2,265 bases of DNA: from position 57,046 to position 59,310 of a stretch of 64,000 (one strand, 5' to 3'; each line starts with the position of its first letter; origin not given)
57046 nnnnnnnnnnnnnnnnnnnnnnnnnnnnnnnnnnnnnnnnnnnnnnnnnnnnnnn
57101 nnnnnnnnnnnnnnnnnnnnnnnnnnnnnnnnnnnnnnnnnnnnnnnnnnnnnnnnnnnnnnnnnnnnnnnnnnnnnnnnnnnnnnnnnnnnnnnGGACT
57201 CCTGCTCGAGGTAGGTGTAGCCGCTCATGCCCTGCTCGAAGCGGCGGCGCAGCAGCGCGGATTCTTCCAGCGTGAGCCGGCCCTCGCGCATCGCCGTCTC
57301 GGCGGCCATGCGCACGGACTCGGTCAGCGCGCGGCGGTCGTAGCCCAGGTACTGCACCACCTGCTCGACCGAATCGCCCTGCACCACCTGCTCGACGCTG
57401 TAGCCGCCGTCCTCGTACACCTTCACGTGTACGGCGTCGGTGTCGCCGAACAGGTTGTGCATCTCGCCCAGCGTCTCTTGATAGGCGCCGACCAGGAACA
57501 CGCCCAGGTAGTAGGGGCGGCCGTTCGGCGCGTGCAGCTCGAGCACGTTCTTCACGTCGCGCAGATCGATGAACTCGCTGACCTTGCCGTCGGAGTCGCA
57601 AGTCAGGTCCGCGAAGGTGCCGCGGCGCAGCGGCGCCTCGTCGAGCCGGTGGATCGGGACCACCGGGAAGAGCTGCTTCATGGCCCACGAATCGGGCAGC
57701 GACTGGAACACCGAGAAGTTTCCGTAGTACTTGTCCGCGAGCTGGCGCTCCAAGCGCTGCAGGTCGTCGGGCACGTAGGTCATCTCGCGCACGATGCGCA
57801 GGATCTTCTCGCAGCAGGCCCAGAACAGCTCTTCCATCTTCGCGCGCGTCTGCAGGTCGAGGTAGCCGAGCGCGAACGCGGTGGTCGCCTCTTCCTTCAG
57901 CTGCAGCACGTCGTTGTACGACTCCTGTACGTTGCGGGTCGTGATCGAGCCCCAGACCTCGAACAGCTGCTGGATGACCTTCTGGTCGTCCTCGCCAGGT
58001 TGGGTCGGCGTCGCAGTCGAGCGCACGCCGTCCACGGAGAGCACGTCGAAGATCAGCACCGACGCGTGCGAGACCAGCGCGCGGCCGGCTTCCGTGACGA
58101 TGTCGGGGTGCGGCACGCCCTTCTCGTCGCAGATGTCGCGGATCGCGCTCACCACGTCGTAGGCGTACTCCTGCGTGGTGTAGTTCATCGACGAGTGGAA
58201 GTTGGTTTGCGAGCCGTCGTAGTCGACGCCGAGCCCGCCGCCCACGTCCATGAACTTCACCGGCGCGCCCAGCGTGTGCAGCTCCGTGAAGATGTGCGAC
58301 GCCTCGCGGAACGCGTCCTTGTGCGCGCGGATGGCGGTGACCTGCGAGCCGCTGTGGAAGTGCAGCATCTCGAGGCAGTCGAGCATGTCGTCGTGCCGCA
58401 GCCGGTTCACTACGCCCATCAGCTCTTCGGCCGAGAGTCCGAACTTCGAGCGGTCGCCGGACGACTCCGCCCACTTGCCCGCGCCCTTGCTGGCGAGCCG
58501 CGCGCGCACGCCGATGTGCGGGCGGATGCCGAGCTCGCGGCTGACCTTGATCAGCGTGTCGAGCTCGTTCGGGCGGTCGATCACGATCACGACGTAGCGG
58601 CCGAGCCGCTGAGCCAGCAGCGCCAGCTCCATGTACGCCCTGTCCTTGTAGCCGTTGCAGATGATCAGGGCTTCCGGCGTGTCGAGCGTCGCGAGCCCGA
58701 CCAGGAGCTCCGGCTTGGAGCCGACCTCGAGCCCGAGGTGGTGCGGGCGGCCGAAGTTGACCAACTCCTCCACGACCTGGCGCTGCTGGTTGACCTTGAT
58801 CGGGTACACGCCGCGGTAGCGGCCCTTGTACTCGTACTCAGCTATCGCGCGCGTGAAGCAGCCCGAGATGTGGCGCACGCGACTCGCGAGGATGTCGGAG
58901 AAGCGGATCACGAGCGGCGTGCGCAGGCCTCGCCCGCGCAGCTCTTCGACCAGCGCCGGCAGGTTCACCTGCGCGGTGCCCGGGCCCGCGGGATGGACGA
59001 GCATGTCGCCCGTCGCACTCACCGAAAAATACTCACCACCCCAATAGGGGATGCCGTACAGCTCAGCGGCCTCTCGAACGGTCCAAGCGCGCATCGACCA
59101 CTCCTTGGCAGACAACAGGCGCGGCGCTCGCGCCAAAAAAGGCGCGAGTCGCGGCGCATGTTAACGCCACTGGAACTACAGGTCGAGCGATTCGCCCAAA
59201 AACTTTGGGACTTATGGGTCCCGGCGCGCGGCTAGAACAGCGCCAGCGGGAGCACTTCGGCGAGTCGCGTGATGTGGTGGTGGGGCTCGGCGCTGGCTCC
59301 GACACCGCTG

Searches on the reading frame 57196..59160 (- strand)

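Call 64: search_protein_families(library=pfam, proteins=[window:57196-59160:-], max_evalue=0.0001)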
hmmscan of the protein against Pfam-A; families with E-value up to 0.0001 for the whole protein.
window:57196-59160:- (655 aa): 3 families
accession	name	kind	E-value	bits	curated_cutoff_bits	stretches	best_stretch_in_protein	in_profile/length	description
PF02784.22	Orn_Arg_deC_N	-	3.5e-37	128.5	23.4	1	112-364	16-247/247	Pyridoxal-dependent decarboxylase, pyridoxal binding domain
PF17810.6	Arg_decarb_HB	-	3.6e-25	88.5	23.3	1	390-471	2-84/84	Arginine decarboxylase helical bundle domain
PF17944.6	Arg_decarbox_C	-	1.6e-10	41.8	23.3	1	598-651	1-51/51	Arginine decarboxylase C-terminal helical extension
